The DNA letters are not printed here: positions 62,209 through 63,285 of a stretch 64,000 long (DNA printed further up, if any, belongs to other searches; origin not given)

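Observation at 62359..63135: Unassigned 258-aa protein wedged between the MTase and vsr (possible second nuclease or specificity/control factor)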

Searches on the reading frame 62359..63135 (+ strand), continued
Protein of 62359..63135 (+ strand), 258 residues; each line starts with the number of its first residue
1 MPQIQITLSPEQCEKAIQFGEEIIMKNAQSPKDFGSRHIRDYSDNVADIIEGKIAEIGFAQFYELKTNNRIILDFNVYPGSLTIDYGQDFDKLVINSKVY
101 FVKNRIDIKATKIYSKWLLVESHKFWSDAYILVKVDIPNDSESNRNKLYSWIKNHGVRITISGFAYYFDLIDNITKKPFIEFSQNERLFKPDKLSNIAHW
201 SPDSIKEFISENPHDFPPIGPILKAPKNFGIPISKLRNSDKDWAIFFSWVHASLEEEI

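Call 79: list_cluster_members(proteins=[P0276, P0154, P0179, P0193, P0001, P0155])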
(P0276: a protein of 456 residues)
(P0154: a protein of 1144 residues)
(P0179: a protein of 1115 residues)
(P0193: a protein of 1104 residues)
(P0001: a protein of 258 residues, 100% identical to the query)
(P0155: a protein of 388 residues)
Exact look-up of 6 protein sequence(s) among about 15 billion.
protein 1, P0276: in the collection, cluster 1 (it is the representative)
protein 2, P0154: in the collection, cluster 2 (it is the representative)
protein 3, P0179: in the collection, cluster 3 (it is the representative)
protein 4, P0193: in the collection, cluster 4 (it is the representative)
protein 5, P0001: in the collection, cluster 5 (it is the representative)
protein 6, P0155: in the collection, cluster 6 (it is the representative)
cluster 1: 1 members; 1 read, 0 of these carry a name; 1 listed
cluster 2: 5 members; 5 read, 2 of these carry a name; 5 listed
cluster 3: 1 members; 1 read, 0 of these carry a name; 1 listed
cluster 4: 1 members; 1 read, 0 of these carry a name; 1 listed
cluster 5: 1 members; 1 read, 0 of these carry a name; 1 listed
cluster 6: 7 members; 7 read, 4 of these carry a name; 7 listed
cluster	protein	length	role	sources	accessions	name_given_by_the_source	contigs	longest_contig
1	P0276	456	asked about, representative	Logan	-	-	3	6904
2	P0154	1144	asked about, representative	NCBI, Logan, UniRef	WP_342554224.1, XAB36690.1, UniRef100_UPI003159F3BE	ATP-dependent helicase [Paenibacillus sp. FSL R7-0652] | UvrD-helicase domain-containing protein n=1 Tax=Paenibacillus sp. FSL R7-0652 ...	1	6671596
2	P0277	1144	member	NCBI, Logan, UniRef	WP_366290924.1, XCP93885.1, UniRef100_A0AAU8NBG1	ATP-dependent helicase [Paenibacillus sp. AN1007] | DNA 3'-5' helicase n=1 Tax=Paenibacillus sp. AN1007 TaxID=3151385 RepID=A0AAU8NBG1_9BACL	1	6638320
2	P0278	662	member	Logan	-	-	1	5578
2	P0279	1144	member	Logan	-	-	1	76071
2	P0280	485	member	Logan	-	-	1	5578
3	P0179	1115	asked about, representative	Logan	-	-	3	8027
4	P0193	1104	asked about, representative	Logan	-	-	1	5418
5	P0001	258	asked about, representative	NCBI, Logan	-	-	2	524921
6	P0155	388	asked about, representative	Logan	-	-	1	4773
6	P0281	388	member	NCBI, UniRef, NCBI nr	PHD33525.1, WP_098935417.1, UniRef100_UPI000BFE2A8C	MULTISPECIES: hypothetical protein [Bacillus cereus group] | hypothetical protein n=1 Tax=Bacillus cereus group TaxID=86661 RepID=UPI000BFE2A8C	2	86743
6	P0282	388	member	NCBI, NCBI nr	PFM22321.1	hypothetical protein COJ44_01905 [Bacillus anthracis]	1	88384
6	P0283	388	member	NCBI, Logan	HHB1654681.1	TPA: hypothetical protein ACOQ0H_003866 [Bacillus cereus]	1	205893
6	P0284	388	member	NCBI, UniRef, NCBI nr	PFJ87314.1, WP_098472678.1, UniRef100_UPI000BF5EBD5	hypothetical protein COJ11_26240 [Bacillus cereus] | hypothetical protein n=1 Tax=Bacillus cereus TaxID=1396 RepID=UPI000BF5EBD5 | hypothetical protein [Bacillus cereus]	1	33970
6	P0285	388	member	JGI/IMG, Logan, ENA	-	-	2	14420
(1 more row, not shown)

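Call 81: search_dna_similar(query=P0155, collection=plasmids, mode=protein, max_evalue=0.001)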
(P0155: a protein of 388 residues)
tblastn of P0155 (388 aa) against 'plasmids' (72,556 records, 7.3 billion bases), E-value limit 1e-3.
No match.

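Call 82: search_dna_similar(query=P0155, collection=phages, mode=protein, max_evalue=0.001)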
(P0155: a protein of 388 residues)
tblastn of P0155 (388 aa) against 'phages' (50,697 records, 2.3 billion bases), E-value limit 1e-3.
No match.

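Call 83: search_dna_similar(query=P0010, collection=phages, mode=protein, max_evalue=0.001)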
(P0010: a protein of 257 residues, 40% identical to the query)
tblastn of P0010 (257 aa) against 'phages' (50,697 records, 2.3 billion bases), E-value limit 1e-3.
No match.

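Call 84: find_encoding_contigs(protein=P0281, flank=7000, max_places=3)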
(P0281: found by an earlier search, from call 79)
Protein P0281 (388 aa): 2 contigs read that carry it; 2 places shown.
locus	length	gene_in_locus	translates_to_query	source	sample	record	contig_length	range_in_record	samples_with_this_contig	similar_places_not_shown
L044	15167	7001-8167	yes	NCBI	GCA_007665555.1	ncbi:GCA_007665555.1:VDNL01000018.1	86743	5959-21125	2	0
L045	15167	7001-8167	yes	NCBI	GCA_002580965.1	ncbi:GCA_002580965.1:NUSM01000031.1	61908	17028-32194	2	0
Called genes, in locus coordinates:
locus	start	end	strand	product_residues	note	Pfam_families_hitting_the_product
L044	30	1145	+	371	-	PF00145:DNA_methylase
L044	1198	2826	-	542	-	PF09491:RE_AlwI (faint), PF09254:FokI_cleav_dom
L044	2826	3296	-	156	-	-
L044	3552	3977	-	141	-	-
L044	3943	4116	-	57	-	-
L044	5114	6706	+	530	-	-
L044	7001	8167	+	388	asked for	-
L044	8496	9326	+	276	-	PF01844:HNH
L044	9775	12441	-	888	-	-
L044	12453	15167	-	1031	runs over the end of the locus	PF00580:UvrD-helicase, PF13245:AAA_19, PF01443:Viral_helicase1 (faint), PF13604:AAA_30 (faint), PF13361:UvrD_C, PF13538:UvrD_C_2 (faint)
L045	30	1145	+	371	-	PF00145:DNA_methylase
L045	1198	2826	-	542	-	PF09491:RE_AlwI (weak), PF09254:FokI_cleav_dom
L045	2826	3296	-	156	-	-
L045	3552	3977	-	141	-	-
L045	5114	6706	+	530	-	-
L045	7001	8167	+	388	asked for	-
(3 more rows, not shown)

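Call 86: search_protein_families(library=pfam, proteins=[L024:4422-5465:+, L028:7382-8350:+, L001:5708-6685:-, L044:5114-6706:+, L044:9775-12441:-, L013:6385-6795:+, L022:1-351:+], max_evalue=0.001)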
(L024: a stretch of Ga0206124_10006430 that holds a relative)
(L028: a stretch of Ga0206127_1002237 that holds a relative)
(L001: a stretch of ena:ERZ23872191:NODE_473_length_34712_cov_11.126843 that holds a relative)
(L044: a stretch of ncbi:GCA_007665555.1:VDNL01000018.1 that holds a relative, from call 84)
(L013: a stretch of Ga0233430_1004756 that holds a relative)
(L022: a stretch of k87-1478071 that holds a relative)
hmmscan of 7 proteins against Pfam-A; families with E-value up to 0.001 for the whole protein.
L024:4422-5465:+ (347 aa): 3 families
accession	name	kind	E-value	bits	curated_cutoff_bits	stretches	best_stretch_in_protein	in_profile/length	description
PF09565.16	RE_NgoFVII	-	1.1e-19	70.7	23.8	1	14-151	9-150/162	NgoFVII restriction endonuclease N-terminal PLD domain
PF13091.12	PLDc_2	-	7e-12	45.8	27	1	19-142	6-124/132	PLD-like domain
PF20731.2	RE_NgoFVII_C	-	2.9e-08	34.2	23.8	1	213-338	5-130/131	NgoFVII C-terminal B3-like DNA-binding domain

L028:7382-8350:+ (322 aa): 2 families
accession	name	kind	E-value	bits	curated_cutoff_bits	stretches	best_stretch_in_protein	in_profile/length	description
PF20731.2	RE_NgoFVII_C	-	4.4e-28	98.3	23.8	1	176-304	7-130/131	NgoFVII C-terminal B3-like DNA-binding domain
PF09565.16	RE_NgoFVII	-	4.9e-18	65.4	23.8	1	6-136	3-148/162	NgoFVII restriction endonuclease N-terminal PLD domain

L001:5708-6685:- (325 aa): 2 families
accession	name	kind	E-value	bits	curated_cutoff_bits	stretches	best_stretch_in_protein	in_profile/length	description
PF20731.2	RE_NgoFVII_C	-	2.6e-30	105.6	23.8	1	186-313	13-131/131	NgoFVII C-terminal B3-like DNA-binding domain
PF09565.16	RE_NgoFVII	-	1e-28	100.1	23.8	1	5-147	2-155/162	NgoFVII restriction endonuclease N-terminal PLD domain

L044:5114-6706:+ (530 aa): 0 families

L044:9775-12441:- (888 aa): 0 families

L013:6385-6795:+ (136 aa): 1 family
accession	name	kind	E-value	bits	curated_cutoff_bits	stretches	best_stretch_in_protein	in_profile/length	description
PF03852.21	Vsr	-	7.2e-32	109.5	27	1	2-72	1-71/74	DNA mismatch endonuclease Vsr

L022:1-351:+ (116 aa): 2 families
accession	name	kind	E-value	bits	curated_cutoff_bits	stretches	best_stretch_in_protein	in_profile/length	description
PF03852.21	Vsr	-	5.1e-06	26.7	27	1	2-28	43-69/74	DNA mismatch endonuclease Vsr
PF11455.13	MazE-like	-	0.00057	20.3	22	1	58-91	8-41/65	Antitoxin MazE-like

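Call 88: search_protein_families(library=padloc, proteins=[P0238, P0261, P0263, P0266, P0268, P0272, P0273, P0265, P0155, P0212], max_evalue=0.01)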
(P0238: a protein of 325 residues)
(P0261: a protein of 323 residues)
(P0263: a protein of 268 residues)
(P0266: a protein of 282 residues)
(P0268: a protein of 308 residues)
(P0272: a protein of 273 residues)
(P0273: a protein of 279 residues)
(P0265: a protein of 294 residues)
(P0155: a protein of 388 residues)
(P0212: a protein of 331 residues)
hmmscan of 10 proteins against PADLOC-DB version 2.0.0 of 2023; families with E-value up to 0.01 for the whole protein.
P0238 (325 aa): 1 family
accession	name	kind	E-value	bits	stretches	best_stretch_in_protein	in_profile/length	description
PDLC03411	REase_II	-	4.1e-10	37.7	1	10-158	66-205/350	Type II restriction enzyme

P0261 (323 aa): 1 family
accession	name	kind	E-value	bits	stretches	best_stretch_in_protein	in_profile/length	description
PDLC03411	REase_II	-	1.1e-13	49.4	1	38-150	97-206/350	Type II restriction enzyme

P0263 (268 aa): 1 family
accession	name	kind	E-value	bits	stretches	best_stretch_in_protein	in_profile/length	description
PDLC03411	REase_II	-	1.6e-16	58.7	1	47-200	55-205/350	Type II restriction enzyme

P0266 (282 aa): 2 families
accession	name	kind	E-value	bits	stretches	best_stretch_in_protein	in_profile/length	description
PDLC03411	REase_II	-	1.4e-18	65.5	1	40-217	43-214/350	Type II restriction enzyme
PDLC04133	mad1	-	3.8e-05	21.9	1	7-60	3-55/60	mads_1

P0268 (308 aa): 1 family
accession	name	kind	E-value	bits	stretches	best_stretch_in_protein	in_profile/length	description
PDLC03411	REase_II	-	3.2e-12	44.6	1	53-215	53-206/350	Type II restriction enzyme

P0272 (273 aa): 2 families
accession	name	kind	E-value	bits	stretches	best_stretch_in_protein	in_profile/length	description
PDLC03411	REase_II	-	1.4e-14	52.3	1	48-196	57-202/350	Type II restriction enzyme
PDLC05008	PDC-S36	-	0.0058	14.4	0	138-187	202-248/280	-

P0273 (279 aa): 2 families
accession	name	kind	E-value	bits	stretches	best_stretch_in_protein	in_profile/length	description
PDLC03411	REase_II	-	7.1e-18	63.2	1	49-202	54-201/350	Type II restriction enzyme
PDLC04133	mad1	-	0.0086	14.4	0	4-59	6-56/60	mads_1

P0265 (294 aa): 1 family
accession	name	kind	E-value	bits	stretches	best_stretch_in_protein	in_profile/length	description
PDLC03411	REase_II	-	1.5e-20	72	1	63-225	51-205/350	Type II restriction enzyme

P0155 (388 aa): 1 family
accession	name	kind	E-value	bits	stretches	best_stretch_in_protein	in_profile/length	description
PDLC03411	REase_II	-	5.7e-08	30.6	1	120-225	98-202/350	Type II restriction enzyme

P0212 (331 aa): 1 family
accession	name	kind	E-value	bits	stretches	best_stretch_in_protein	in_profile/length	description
PDLC03411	REase_II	-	0.0013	16.3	1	40-138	96-192/350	Type II restriction enzyme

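Call 89: find_homologous_proteins(query=L015:2184-3194:+, max_evalue=0.00001)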
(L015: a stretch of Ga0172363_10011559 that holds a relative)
Query L015:2184-3194:+ (336 aa): 223 proteins with E <= 0.00001 among 1448 candidates; the best 120 are listed.
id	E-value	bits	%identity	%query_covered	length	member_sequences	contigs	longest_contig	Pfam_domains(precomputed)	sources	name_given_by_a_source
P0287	2.9e-227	772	100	100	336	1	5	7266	-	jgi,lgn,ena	-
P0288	3.9e-191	653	84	99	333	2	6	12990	-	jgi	jgi:hypothetical protein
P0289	2.4e-185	634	83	100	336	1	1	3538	-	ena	-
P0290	3.8e-148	512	63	99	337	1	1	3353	-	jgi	jgi:hypothetical protein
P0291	1.2e-145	503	63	98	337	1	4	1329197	-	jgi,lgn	jgi:hypothetical protein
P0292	2.1e-143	496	65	99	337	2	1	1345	-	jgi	jgi:hypothetical protein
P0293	9.0e-141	487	61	99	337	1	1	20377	-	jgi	-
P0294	2.5e-140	486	61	99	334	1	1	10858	-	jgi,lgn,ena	-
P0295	1.3e-138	480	61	99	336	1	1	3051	-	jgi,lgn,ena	-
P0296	1.1e-137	477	62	99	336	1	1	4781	-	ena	-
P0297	1.2e-137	477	63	99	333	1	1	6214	-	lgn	-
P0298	3.9e-130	452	61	98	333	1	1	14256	-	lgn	-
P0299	9.6e-126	438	57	100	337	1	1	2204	-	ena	-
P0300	1.8e-125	437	60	94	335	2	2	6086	-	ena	-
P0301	1.7e-120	421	56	94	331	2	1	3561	-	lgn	-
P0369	8.9e-72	261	43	90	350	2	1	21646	-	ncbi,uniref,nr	ncbi:hypothetical protein apy_08910 [Aeropyrum pernix]|uniref:Uncharacterized protein n=1 Tax=Aeropy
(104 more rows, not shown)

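Call 91: find_encoding_contigs(protein=P0369, flank=5000, max_places=2)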
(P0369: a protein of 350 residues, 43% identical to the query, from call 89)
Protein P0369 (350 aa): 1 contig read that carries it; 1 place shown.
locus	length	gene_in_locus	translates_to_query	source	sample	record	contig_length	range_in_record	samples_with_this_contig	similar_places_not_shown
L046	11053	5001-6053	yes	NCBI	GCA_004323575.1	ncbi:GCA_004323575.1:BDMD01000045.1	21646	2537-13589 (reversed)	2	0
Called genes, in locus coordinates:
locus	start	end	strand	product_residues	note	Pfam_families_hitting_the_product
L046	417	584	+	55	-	PF22166:WHD_ArnR1 (weak)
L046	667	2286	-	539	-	PF13173:AAA_14 (faint)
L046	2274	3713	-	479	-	-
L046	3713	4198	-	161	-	-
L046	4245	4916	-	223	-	PF00730:HhH-GPD, PF00633:HHH (faint), PF10576:EndIII_4Fe-2S (weak)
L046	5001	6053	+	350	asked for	-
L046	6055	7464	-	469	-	PF00145:DNA_methylase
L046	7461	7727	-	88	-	-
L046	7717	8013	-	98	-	-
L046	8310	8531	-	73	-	-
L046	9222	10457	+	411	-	PF00266:Aminotran_5, PF01041:DegT_DnrJ_EryC1 (weak)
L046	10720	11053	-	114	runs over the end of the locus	-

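Call 100: find_related_loci(query=L004:4865-6178:-, collection=viral_contigs, flank=10000)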
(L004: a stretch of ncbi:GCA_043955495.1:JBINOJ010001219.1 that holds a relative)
Query L004:4865-6178:- (437 aa) in viral_contigs; peptide patterns used: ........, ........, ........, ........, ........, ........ (x = any residue, [..] = any of these).
13 stretches matched a pattern; 2 encode a relative of the query (tblastn E <= 1e-3); 2 distinct loci.
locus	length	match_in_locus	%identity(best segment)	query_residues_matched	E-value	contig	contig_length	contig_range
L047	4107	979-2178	65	6-407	0e+0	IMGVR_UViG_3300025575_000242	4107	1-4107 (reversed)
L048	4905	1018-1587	51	219-406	1e-55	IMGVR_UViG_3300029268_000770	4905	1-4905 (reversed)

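Call 101: find_related_loci(query=L031:10753-11436:+, collection=viral_contigs, flank=10000)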
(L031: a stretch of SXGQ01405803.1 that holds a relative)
Query L031:10753-11436:+ (227 aa) in viral_contigs; peptide patterns used: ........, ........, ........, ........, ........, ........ (x = any residue, [..] = any of these).
61 stretches matched a pattern; 27 encode a relative of the query (tblastn E <= 1e-3); 27 distinct loci.
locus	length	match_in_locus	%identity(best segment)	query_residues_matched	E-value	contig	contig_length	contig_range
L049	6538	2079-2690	64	23-223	2e-69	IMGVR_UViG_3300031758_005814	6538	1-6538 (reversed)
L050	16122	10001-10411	40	108-220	1e-15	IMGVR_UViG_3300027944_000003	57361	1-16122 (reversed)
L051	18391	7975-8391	33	104-224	2e-13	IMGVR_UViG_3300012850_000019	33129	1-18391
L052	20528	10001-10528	31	61-222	2e-12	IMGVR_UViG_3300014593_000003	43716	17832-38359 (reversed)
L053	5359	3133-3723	32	32-221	4e-12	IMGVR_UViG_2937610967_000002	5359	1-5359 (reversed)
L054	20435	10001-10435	32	96-222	6e-12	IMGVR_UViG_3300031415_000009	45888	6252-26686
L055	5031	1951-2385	34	96-222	6e-12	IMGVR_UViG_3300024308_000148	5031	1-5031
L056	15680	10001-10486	30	78-221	3e-11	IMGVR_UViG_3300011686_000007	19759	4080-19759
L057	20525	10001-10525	31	61-221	2e-11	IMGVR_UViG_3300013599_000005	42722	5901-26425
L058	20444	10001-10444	33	96-225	6e-11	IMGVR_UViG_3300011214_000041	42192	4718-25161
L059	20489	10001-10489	32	78-222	9e-11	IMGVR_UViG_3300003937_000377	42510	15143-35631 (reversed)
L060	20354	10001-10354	39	106-207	2e-10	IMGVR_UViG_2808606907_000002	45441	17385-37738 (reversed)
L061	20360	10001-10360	34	106-209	1e-10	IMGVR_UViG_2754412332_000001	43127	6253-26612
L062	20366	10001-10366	35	102-207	2e-10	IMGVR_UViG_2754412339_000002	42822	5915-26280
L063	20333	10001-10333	35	106-200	1e-10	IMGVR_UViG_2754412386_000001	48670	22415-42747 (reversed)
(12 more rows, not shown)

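Call 102: find_related_loci(query=L004:9835-10899:+, collection=viral_contigs, flank=10000)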
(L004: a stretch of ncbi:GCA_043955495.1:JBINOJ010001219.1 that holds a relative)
Query L004:9835-10899:+ (354 aa) in viral_contigs; peptide patterns used: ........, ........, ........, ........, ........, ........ (x = any residue, [..] = any of these).
11 stretches matched a pattern, but none encodes a relative of the query by tblastn (E <= 1e-3).
